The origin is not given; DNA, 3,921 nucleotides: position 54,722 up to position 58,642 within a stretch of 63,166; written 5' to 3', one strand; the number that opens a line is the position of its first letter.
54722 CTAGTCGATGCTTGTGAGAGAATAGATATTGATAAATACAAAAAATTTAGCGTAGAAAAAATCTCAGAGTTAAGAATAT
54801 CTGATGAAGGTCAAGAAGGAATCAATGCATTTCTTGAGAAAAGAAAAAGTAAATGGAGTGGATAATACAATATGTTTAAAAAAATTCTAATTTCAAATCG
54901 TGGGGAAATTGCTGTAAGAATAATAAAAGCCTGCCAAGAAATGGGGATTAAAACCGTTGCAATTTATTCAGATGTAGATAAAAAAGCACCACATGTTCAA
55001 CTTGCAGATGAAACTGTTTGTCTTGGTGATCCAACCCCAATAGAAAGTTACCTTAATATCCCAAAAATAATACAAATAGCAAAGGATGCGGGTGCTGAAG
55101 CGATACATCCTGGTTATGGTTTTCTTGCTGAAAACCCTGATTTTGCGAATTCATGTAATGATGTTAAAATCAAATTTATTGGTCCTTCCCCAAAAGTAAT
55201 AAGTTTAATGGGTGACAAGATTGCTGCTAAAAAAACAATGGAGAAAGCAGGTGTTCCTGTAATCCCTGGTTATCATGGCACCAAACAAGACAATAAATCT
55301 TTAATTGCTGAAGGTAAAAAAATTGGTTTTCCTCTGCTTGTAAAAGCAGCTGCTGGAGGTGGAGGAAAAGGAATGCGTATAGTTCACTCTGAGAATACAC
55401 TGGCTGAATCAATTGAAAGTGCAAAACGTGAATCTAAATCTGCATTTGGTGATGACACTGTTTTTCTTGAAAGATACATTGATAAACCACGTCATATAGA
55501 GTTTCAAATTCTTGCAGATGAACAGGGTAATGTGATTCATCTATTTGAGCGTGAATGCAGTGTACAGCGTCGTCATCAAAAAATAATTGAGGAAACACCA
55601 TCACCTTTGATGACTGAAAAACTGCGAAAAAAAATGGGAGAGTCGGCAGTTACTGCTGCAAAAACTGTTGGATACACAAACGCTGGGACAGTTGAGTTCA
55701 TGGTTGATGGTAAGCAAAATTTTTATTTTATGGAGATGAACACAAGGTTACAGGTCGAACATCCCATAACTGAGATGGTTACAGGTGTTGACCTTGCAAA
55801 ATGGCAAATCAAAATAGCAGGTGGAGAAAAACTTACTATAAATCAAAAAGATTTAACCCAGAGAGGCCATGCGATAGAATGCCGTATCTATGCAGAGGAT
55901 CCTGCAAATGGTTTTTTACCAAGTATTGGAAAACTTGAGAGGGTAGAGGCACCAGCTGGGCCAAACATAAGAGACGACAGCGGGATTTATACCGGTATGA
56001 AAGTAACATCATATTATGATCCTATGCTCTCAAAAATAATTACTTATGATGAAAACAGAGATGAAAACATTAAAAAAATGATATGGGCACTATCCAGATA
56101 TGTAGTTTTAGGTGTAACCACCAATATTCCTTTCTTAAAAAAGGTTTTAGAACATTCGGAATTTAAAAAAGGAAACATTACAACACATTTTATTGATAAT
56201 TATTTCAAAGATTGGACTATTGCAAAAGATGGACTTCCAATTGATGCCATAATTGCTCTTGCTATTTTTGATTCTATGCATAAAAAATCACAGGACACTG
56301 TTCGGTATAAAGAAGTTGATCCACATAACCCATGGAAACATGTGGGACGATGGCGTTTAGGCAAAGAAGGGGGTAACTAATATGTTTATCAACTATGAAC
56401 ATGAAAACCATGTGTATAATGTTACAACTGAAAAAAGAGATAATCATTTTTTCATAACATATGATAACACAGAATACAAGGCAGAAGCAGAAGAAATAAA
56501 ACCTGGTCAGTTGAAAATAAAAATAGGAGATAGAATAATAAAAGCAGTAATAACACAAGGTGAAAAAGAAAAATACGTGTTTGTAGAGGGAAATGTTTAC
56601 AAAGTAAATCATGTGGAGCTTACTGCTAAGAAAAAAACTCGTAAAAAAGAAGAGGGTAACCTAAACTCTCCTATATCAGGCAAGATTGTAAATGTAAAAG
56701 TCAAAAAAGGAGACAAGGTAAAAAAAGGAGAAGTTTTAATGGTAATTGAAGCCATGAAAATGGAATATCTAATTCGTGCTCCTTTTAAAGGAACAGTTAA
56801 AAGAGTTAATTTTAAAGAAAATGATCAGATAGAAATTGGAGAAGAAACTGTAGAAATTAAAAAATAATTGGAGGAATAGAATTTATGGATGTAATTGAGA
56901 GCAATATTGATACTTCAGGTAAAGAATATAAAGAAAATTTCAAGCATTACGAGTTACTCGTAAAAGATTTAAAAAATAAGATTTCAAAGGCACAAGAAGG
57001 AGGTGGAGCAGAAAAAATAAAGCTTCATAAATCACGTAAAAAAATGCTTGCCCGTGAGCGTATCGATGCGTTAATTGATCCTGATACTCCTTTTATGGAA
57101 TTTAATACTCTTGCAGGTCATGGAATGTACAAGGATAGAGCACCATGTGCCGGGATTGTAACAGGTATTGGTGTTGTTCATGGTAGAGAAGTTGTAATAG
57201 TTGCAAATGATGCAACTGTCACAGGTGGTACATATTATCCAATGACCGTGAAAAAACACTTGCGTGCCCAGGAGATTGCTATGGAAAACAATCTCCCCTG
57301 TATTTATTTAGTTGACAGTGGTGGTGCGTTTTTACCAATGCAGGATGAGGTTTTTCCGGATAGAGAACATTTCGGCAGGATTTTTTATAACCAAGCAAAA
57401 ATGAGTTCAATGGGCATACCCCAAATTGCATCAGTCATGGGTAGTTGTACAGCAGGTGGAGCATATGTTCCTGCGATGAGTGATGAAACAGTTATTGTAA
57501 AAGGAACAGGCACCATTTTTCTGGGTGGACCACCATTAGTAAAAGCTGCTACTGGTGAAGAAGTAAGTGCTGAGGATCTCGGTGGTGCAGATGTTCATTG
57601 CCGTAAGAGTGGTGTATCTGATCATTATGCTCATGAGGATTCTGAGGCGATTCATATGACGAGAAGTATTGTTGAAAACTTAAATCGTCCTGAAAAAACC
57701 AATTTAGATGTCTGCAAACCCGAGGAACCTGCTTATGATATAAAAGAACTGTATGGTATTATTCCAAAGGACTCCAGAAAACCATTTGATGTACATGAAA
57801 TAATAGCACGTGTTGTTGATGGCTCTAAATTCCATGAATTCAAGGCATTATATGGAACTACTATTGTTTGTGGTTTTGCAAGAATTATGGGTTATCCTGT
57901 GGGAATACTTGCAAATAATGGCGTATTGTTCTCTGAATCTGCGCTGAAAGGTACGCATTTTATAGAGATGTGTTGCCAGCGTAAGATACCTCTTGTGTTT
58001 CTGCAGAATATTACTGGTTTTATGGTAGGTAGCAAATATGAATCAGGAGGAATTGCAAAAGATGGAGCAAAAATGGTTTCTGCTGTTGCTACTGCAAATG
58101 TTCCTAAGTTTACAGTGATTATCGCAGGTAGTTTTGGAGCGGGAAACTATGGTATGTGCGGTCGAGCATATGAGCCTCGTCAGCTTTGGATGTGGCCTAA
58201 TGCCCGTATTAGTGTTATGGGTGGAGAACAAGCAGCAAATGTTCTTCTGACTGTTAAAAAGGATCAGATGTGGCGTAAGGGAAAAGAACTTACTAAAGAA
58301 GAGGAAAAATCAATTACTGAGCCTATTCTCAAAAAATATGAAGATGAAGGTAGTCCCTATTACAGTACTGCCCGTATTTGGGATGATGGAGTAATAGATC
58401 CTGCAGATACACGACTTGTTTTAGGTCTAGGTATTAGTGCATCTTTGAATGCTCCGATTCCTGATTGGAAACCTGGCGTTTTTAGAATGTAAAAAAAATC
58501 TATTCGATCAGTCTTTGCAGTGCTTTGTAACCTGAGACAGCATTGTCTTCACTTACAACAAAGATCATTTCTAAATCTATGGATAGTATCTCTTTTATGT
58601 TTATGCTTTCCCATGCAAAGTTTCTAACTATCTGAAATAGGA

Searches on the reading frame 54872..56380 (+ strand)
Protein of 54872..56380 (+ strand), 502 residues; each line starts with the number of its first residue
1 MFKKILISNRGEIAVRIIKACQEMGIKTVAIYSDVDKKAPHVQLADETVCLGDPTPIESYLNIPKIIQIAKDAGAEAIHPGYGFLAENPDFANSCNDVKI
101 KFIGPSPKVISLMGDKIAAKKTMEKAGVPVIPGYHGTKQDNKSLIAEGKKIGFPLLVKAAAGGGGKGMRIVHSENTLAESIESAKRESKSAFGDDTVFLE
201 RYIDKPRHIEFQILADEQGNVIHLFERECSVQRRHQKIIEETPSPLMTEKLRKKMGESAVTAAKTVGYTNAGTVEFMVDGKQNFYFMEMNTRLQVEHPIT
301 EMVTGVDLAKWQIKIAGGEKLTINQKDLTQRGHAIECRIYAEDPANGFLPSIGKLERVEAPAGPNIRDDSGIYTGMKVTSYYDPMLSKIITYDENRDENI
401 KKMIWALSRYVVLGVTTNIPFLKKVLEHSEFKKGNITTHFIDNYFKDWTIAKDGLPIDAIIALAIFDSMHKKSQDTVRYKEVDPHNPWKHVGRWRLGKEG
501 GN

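Call 11: search_protein_families(library=pfam, proteins=[window:54872-56380:+], max_evalue=0.001)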
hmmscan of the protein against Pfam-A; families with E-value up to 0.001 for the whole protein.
window:54872-56380:+ (502 aa): 7 families
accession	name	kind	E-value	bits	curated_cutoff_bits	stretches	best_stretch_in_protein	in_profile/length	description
PF02786.22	CPSase_L_D2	-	2.9e-80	269.2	19.8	1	115-322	1-209/211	Carbamoyl-phosphate synthase L chain, ATP binding domain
PF00289.28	Biotin_carb_N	-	1.5e-46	157.9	25.5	1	1-110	1-110/110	Biotin carboxylase, N-terminal domain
PF02785.25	Biotin_carb_C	-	5.6e-39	133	32.4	1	336-442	1-107/108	Biotin carboxylase C-terminal domain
PF07478.18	Dala_Dala_lig_C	-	1.5e-13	51.1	24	1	127-291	6-174/204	D-ala D-ala ligase C-terminus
PF02222.28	ATP-grasp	-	2.3e-09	37.6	27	1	123-292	3-162/179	ATP-grasp domain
PF08443.16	RimK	-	7.4e-05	22.9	21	1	136-311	25-183/188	RimK-like ATP-grasp domain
PF02655.19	ATP-grasp_3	-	0.0009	19.8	23.2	0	114-294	2-158/160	ATP-grasp domain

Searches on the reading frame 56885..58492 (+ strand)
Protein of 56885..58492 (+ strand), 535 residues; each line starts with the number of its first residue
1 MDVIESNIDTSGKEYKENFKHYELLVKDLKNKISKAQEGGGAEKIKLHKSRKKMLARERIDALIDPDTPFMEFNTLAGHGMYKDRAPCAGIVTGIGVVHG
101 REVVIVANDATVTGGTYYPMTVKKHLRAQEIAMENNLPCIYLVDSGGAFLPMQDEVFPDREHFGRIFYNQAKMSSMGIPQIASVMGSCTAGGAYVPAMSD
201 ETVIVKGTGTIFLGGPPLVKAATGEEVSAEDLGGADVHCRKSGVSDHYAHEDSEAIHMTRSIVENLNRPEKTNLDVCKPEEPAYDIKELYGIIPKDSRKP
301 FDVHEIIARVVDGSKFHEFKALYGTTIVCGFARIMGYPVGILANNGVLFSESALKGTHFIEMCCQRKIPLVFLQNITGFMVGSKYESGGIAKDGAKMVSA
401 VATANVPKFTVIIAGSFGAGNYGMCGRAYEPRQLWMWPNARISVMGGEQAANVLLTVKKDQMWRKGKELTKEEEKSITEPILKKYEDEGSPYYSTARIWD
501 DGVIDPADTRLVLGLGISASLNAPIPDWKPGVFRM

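Call 11: search_protein_families(library=pfam, proteins=[window:56885-58492:+], max_evalue=0.001)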
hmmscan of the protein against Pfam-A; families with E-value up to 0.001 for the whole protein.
window:56885-58492:+ (535 aa): 2 families
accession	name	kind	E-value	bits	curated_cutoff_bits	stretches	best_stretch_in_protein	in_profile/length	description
PF01039.27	Carboxyl_trans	-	1.6e-158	528.9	22.3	1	49-525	3-483/493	Carboxyl transferase domain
PF03255.19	ACCA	-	7.9e-14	52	23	1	26-205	33-213/310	Acetyl co-enzyme A carboxylase carboxyltransferase-like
